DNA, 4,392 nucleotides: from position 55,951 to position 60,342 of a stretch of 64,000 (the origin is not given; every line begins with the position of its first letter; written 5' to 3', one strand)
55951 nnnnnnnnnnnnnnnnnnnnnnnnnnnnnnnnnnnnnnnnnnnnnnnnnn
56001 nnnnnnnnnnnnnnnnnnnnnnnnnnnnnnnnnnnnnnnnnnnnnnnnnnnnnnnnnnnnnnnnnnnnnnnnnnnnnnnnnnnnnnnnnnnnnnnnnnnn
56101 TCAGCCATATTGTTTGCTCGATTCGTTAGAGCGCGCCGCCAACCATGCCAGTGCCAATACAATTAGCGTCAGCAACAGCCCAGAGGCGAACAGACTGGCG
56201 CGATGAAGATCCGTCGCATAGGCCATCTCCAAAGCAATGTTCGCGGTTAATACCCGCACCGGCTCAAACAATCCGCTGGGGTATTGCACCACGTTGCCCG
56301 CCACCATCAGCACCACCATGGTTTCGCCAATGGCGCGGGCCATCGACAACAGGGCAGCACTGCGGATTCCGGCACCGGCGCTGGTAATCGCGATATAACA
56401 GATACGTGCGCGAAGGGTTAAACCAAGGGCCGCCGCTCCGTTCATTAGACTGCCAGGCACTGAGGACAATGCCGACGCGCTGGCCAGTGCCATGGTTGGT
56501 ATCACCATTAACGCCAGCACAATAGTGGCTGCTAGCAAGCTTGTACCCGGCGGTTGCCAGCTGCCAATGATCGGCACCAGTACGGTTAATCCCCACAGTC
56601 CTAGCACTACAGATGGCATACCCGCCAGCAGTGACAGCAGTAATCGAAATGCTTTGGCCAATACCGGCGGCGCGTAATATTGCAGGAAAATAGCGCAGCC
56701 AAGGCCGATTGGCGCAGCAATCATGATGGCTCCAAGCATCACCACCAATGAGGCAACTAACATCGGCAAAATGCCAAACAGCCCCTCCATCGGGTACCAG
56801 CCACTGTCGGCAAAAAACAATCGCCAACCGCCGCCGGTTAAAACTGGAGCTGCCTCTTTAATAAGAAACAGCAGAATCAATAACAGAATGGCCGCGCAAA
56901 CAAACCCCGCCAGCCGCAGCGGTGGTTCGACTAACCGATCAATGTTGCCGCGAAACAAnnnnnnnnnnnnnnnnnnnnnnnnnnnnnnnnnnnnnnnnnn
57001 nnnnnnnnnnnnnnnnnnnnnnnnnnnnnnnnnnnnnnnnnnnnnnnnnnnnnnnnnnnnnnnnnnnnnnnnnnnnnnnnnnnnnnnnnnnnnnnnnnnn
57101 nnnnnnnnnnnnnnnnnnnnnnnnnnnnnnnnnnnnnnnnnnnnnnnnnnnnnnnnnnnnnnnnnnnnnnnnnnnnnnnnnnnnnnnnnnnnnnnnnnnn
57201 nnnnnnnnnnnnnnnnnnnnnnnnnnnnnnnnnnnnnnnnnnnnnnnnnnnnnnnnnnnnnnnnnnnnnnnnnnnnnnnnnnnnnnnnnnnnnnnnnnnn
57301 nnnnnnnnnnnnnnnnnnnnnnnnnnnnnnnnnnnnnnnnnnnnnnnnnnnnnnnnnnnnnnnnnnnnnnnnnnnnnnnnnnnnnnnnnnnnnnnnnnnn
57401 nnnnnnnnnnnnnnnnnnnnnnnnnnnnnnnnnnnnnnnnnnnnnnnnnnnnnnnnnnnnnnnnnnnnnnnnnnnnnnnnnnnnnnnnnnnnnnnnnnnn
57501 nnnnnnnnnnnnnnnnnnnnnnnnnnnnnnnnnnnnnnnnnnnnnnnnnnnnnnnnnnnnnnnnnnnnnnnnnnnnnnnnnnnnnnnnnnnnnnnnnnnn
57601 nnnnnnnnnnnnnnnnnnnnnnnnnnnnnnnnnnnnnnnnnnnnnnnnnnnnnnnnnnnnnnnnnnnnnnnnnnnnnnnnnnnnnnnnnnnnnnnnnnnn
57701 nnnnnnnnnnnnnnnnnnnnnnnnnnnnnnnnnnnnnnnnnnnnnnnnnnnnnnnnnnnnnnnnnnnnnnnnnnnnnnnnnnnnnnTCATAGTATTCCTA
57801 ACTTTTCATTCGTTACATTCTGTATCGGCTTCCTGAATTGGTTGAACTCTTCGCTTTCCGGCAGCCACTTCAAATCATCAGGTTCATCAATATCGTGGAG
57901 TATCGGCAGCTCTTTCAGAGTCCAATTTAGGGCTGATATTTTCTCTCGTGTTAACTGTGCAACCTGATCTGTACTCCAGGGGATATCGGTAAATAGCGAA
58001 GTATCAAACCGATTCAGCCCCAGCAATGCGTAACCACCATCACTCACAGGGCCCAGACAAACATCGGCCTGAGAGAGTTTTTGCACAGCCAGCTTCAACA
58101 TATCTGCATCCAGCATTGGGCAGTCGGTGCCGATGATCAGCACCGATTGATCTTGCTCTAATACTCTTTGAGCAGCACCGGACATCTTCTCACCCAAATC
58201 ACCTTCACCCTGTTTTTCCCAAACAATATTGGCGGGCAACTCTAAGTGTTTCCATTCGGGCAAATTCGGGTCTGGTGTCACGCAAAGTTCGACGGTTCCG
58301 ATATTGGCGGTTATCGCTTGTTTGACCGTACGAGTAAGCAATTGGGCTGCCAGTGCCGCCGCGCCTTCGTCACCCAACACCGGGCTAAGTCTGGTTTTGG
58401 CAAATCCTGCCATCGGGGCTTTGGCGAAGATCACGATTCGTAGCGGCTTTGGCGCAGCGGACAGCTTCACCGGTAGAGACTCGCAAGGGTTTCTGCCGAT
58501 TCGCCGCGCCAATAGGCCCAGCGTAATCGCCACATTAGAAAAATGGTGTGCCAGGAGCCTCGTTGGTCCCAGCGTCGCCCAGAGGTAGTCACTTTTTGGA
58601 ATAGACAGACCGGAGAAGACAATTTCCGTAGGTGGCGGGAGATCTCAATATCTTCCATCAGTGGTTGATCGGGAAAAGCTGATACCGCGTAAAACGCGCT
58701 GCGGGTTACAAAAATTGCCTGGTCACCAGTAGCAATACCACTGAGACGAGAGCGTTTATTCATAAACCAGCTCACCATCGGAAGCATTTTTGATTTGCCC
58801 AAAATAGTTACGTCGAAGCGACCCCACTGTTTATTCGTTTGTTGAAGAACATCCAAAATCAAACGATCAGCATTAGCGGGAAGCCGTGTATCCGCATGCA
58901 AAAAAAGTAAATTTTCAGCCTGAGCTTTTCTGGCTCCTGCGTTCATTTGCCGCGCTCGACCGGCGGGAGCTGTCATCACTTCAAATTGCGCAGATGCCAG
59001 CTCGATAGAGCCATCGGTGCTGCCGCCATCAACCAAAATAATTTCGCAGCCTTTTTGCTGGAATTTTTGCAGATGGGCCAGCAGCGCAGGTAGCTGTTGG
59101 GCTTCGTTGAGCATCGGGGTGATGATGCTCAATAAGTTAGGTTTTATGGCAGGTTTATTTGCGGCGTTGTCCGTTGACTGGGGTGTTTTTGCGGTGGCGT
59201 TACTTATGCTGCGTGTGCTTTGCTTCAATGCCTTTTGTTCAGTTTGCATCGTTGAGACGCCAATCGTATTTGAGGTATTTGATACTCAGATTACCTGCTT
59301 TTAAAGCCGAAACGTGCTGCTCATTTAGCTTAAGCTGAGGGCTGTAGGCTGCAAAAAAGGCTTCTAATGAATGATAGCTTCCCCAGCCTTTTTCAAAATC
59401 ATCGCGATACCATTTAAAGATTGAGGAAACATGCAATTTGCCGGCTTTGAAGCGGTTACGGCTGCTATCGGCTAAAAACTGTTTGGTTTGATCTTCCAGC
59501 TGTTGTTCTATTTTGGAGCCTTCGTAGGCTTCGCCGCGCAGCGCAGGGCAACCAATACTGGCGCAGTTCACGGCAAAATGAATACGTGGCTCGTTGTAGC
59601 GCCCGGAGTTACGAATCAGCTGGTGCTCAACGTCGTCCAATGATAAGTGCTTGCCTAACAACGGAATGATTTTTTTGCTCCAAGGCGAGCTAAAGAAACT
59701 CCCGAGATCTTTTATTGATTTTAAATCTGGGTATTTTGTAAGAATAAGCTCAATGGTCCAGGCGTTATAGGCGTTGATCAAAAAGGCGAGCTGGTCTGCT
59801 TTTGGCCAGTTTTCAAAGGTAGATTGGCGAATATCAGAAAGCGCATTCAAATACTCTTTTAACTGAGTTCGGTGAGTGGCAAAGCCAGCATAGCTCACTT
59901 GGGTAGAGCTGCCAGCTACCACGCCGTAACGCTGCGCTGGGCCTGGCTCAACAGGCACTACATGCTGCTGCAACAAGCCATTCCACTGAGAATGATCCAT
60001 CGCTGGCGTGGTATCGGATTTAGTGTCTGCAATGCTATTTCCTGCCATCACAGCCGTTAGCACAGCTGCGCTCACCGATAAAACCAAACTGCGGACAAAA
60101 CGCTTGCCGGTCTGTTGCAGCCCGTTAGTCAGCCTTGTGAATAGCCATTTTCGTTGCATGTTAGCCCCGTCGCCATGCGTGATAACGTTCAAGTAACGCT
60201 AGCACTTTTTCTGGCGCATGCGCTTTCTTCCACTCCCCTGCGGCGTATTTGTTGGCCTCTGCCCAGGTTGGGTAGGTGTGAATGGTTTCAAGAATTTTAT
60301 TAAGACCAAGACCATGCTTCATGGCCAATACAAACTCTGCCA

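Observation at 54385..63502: ArsS-like radical SAM cluster coupled to a dedicated PstSCAB-type importer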

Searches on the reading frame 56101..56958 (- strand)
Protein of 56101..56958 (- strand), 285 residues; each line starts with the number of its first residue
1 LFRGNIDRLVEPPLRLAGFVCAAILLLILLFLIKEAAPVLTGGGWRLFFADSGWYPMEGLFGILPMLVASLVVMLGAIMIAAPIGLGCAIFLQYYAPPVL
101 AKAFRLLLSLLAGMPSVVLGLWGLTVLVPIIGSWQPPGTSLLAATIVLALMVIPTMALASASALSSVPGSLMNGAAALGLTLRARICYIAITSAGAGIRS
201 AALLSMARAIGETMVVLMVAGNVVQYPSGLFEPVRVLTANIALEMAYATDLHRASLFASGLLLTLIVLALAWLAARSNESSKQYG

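Call 3: search_protein_families(library=ncbifam, proteins=[window:56101-56958:-], max_evalue=0.00001)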
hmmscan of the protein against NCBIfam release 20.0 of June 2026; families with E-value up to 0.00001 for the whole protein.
window:56101-56958:- (285 aa): 4 families
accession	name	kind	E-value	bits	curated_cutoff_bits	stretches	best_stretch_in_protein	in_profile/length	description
TIGR02138.1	phosphate_pstC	equivalog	4.6e-61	206.4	196.45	1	15-274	9-288/296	phosphate ABC transporter permease subunit PstC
TIGR00974.1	3a0107s02c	equivalog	5.6e-41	140.5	193.45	1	19-275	13-264/272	phosphate ABC transporter permease PstA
NF008435.0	PRK11275.1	equivalog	4.5e-25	88.4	502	2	138-271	167-305/319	phosphate ABC transporter permease PstC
NF008430.0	PRK11268.1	equivalog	4.3e-16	58.8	439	1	48-275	64-287/295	phosphate ABC transporter permease PstA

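Call 4: search_protein_families(library=pfam, proteins=[window:56101-56958:-], max_evalue=0.00001)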
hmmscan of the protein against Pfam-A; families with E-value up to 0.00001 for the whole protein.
window:56101-56958:- (285 aa): 1 family
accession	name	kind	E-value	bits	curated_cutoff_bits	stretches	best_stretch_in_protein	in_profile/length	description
PF00528.27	BPD_transp_1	-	2.5e-09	37.5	26.4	1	85-275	5-176/184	Binding-protein-dependent transport system inner membrane component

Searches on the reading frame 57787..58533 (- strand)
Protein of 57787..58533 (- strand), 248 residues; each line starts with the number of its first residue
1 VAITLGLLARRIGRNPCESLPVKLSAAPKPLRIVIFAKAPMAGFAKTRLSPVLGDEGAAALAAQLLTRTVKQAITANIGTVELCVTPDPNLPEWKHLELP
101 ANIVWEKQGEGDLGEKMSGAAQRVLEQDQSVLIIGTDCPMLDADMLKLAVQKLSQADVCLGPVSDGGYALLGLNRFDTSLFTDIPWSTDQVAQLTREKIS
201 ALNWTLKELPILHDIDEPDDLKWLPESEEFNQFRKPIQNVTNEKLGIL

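Call 3: search_protein_families(library=ncbifam, proteins=[window:57787-58533:-], max_evalue=0.00001)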
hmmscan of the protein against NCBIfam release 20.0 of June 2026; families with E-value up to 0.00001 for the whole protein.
window:57787-58533:- (248 aa): 2 families
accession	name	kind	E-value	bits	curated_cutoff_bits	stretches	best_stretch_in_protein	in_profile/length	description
TIGR04282.1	glyco_like_cofC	hypoth_equivalog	4.1e-60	202.8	134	1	33-221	1-189/189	TIGR04282 family arsenosugar biosynthesis glycosyltransferase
TIGR03552.1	F420_cofC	equivalog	3.3e-17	62.8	105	1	45-222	12-185/196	2-phospho-L-lactate guanylyltransferase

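Call 4: search_protein_families(library=pfam, proteins=[window:57787-58533:-], max_evalue=0.00001)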
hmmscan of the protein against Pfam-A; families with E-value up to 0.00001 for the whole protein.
window:57787-58533:- (248 aa): 2 families
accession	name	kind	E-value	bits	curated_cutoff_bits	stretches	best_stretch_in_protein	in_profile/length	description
PF09837.15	DUF2064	-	3.5e-33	114.4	25.8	1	69-188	1-120/120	Uncharacterized protein conserved in bacteria (DUF2064)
PF01983.22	CofC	-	1.2e-08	34.9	22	1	44-174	12-134/217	Guanylyl transferase CofC like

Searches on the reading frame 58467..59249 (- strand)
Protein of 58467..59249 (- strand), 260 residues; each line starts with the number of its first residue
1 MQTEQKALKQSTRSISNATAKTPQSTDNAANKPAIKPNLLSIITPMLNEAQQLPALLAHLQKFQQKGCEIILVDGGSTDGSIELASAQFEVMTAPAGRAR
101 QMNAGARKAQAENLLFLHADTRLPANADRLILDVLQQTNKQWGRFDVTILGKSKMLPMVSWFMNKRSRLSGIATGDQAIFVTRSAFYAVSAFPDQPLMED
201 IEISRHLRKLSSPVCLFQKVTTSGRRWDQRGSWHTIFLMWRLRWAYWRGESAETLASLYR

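Call 3: search_protein_families(library=ncbifam, proteins=[window:58467-59249:-], max_evalue=0.00001)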
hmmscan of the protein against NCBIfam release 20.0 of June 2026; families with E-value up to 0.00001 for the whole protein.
window:58467-59249:- (260 aa): 4 families
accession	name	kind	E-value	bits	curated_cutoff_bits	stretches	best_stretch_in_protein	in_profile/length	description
TIGR04283.1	glyco_like_mftF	equivalog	4e-80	268.5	182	1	40-259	1-221/221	TIGR04283 family arsenosugar biosynthesis glycosyltransferase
NF007482.0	PRK10073.1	equivalog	2.5e-09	36.6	423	1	38-113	6-80/334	glycosyltransferase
TIGR03937.1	PgaC_IcaA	equivalog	4.4e-09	35.8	422.3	1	26-140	33-155/407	poly-beta-1,6-N-acetyl-D-glucosamine synthase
NF041875.1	EPS_EpsD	equivalog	3.3e-07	30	370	1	40-122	1-91/325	exopolysaccharide biosynthesis glycosyltransferase EpsD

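Call 4: search_protein_families(library=pfam, proteins=[window:58467-59249:-], max_evalue=0.00001)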
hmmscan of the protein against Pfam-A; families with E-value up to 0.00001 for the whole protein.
window:58467-59249:- (260 aa): 1 family
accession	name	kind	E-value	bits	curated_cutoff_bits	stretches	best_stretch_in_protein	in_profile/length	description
PF00535.33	Glycos_transf_2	-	1.6e-14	54.6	23.3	1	41-158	1-128/168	Glycosyl transferase family 2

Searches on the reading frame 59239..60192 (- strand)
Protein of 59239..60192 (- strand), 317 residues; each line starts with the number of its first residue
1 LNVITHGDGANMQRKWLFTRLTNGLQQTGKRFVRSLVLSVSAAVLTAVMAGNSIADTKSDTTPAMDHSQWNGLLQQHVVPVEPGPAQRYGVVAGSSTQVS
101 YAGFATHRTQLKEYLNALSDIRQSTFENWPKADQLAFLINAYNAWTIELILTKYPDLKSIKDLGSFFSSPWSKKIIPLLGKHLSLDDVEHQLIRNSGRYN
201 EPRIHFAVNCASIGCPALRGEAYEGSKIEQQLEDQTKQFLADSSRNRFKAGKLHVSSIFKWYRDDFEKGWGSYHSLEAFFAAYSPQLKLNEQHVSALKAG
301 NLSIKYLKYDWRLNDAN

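Call 3: search_protein_families(library=ncbifam, proteins=[window:59239-60192:-], max_evalue=0.00001)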
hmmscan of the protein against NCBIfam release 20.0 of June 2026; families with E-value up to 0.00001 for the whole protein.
window:59239-60192:- (317 aa): 0 families

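Call 4: search_protein_families(library=pfam, proteins=[window:59239-60192:-], max_evalue=0.00001)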
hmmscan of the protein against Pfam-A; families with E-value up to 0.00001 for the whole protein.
window:59239-60192:- (317 aa): 1 family
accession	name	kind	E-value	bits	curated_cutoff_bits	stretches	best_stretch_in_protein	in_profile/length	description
PF04784.19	DUF547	-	2.7e-27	95.7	27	1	127-240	2-125/125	Protein of unknown function, DUF547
